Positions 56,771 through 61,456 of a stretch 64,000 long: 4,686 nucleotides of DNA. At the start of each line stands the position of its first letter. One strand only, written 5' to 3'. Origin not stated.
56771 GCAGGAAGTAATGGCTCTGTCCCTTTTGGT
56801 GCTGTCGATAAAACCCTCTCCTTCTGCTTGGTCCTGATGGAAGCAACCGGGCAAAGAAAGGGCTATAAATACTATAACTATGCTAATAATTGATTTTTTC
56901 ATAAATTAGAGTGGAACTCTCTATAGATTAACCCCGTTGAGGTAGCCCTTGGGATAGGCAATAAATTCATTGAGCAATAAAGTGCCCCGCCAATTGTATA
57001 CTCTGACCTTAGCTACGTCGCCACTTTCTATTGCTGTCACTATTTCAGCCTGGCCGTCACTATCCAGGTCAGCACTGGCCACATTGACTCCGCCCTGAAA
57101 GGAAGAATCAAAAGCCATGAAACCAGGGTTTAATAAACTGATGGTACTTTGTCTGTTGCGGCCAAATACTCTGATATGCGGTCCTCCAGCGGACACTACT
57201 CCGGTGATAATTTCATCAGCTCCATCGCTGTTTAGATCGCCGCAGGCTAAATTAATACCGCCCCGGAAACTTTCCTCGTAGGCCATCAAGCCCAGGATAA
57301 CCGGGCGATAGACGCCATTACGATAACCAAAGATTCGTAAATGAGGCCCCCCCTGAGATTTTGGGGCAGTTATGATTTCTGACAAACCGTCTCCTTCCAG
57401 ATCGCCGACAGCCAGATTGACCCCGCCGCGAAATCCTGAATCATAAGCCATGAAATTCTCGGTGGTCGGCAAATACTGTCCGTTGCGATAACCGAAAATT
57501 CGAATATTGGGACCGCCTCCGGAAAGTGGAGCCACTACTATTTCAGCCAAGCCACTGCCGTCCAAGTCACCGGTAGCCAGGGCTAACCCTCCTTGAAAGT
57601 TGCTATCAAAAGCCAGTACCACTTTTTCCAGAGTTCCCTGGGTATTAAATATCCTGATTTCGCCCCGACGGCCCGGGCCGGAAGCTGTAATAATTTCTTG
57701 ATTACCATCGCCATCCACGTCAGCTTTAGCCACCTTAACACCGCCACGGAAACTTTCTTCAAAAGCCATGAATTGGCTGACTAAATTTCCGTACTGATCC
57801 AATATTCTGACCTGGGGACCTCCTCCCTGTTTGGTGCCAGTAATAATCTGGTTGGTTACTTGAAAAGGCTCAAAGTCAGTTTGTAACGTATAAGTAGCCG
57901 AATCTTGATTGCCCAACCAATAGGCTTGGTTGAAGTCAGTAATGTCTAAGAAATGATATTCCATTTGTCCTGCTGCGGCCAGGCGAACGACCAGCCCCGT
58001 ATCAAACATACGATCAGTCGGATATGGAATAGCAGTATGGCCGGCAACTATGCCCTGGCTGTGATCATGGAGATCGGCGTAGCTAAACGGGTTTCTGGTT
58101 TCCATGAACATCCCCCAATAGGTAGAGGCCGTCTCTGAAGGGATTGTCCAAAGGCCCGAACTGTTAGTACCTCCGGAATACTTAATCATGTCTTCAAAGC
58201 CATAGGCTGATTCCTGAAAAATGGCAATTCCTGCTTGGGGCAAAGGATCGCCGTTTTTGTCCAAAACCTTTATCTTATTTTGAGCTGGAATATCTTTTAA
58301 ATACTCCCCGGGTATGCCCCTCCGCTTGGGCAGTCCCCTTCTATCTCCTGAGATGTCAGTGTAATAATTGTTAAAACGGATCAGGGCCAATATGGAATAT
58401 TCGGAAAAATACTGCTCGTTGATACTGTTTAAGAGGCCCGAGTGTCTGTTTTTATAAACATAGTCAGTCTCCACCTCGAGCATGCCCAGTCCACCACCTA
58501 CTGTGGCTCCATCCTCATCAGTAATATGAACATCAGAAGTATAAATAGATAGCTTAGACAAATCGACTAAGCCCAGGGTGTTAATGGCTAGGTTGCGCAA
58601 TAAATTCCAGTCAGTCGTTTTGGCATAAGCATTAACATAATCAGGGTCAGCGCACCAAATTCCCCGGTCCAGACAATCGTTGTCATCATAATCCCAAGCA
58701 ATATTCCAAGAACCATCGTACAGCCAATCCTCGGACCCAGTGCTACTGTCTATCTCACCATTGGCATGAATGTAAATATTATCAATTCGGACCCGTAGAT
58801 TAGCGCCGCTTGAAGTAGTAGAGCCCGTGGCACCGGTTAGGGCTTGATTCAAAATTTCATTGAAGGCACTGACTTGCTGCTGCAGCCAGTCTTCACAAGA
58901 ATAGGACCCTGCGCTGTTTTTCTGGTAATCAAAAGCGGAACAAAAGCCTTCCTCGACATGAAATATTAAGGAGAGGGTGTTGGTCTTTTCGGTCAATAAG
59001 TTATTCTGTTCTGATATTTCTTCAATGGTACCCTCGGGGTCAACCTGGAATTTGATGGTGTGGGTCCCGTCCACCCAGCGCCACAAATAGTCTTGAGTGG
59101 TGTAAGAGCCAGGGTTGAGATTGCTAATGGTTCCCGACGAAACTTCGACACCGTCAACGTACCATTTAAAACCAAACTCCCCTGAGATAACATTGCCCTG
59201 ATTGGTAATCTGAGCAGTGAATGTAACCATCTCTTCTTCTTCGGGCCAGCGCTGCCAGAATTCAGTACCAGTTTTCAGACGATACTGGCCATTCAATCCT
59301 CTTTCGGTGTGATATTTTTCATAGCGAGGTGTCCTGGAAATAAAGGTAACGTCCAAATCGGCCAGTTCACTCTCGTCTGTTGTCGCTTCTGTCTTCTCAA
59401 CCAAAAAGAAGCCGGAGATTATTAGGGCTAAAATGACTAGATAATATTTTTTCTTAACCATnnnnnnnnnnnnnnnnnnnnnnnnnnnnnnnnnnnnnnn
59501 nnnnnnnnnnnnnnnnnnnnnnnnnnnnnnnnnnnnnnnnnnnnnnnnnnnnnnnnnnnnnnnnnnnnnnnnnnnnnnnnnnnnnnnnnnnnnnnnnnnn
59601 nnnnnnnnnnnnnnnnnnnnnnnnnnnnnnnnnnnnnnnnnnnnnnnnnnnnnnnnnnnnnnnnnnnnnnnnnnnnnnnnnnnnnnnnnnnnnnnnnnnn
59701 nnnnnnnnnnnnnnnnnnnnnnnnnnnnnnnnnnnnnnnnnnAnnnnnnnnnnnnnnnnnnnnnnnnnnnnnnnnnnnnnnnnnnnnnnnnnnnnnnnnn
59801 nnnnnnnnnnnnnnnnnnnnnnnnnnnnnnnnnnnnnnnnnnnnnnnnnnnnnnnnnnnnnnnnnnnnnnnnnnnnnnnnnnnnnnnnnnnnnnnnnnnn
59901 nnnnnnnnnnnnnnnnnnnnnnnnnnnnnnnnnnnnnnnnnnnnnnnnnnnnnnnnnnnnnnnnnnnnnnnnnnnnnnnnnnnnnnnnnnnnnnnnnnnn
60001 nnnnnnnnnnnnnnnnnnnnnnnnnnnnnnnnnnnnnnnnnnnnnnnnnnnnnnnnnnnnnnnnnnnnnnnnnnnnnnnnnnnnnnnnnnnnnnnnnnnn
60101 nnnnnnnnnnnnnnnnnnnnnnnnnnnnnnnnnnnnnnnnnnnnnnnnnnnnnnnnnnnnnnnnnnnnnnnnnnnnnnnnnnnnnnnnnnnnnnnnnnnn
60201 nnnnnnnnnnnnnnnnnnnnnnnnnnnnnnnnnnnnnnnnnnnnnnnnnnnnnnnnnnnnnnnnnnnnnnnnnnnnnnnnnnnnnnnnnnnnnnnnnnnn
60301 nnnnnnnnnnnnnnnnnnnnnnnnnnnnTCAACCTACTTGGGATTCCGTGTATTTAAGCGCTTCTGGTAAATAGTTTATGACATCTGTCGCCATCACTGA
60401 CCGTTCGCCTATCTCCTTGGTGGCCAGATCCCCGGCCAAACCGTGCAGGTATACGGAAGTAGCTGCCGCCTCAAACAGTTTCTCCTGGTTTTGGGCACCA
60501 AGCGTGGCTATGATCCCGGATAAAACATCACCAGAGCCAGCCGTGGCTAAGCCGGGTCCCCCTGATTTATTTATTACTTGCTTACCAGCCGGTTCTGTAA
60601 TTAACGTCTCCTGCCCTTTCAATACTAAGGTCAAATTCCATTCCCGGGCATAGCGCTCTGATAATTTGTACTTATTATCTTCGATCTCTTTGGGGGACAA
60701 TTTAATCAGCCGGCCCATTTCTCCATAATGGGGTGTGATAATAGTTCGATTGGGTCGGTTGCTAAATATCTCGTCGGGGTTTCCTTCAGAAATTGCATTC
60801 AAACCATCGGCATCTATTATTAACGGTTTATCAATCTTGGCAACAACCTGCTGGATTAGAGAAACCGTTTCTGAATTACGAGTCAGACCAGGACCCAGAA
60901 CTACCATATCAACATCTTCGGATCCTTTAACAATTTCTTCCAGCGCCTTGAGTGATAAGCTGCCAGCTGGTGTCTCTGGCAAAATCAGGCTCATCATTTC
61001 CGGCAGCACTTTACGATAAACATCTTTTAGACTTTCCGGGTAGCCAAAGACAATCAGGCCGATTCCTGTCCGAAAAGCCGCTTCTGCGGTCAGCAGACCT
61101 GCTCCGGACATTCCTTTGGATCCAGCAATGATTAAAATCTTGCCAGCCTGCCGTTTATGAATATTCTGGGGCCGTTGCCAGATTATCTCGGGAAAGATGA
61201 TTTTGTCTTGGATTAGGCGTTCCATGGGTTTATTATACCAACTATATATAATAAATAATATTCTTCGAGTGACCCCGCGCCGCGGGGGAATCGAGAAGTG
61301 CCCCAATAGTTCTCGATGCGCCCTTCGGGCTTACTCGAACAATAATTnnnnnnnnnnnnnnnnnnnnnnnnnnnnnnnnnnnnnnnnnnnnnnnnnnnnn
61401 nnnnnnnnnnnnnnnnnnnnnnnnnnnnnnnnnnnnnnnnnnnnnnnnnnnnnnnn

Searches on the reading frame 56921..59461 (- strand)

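Call 7: search_protein_families(library=pfam, proteins=[window:56921-59461:-], max_evalue=0.1)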
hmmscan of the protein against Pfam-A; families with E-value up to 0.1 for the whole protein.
window:56921-59461:- (846 aa): 6 families
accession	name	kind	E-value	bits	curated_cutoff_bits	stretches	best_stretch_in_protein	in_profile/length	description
PF07705.17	CARDB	-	7.3e-18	65.1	22.7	1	73-157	15-100/101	CARDB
PF13517.12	FG-GAP_3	-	6.3e-15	56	26.9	3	581-643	1-61/61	FG-GAP-like repeat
PF01839.29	FG-GAP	-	7.7e-12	45.3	22.1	1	574-597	2-25/37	FG-GAP repeat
PF12256.14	TcdB_toxin_midN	-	0.00061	19.6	24.8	0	674-709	21-54/181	Insecticide toxin TcdB middle/N-terminal region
PF14783.12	BBS2_Mid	-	0.0049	17.4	27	0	580-608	5-30/108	Ciliary BBSome complex subunit 2, middle region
PF13620.12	CarboxypepD_reg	-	0.04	14.7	32.3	0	398-448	5-50/82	Carboxypeptidase regulatory-like domain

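Call 8: search_protein_families(library=ncbifam, proteins=[window:56921-59461:-], max_evalue=0.1)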
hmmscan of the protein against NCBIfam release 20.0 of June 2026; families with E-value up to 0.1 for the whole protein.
window:56921-59461:- (846 aa): 2 families
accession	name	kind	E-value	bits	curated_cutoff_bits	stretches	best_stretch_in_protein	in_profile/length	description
NF008605.0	PRK11574.1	equivalog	0.017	14.8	252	0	571-595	26-50/196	protein deglycase YajL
NF050006.2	ssl0461_fam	equivalog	0.036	14.1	90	1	274-300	20-46/60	protein IsiD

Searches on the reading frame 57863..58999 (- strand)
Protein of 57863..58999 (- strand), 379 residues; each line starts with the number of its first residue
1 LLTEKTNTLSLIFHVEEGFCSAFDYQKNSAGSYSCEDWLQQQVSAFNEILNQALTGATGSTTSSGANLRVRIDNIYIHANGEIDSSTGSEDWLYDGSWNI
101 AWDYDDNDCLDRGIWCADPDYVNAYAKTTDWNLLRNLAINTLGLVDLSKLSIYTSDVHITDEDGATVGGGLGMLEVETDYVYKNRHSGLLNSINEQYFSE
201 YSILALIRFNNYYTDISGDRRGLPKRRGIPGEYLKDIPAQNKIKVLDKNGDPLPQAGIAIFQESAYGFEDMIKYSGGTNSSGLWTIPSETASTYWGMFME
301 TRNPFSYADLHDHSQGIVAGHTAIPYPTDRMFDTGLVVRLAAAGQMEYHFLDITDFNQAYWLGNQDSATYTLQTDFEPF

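Call 65: search_protein_families(library=pfam, proteins=[window:57863-58999:-], max_evalue=1)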
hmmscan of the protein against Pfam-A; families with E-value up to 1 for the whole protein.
window:57863-58999:- (379 aa): 2 families
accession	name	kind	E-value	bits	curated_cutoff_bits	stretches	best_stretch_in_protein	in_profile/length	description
PF10742.14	DUF2555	-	0.046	14.1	25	1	120-145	23-48/55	Protein of unknown function (DUF2555)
PF13620.12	CarboxypepD_reg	-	0.066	14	32.3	0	244-294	5-50/82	Carboxypeptidase regulatory-like domain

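Call 66: search_solved_structures(query=window:57863-58999:-, max_evalue=1)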
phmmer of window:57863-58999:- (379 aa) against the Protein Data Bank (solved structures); distinct sequences matched with E-value up to 1: 0.

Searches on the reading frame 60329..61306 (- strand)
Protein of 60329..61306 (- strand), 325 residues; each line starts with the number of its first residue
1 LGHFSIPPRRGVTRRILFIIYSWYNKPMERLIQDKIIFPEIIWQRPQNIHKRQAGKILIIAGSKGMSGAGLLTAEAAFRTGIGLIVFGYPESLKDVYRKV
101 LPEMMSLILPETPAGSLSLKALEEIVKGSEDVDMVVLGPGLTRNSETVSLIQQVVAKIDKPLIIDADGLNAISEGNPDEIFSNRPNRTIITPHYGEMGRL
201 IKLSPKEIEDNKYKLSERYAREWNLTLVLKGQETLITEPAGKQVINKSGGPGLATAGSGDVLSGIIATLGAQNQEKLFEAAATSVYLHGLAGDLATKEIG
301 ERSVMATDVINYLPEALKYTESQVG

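Call 15: search_protein_families(library=pfam, proteins=[window:60329-61306:-], max_evalue=0.001)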
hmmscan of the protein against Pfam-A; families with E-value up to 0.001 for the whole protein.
window:60329-61306:- (325 aa): 2 families
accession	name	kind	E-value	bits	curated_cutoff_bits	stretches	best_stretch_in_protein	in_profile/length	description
PF01256.23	Carb_kinase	-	4.4e-55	187.2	27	1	58-314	2-241/242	NAD(P)H-hydrate dehydratase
PF02110.20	HK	-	0.00025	20.9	27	1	211-305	139-233/247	Hydroxyethylthiazole kinase family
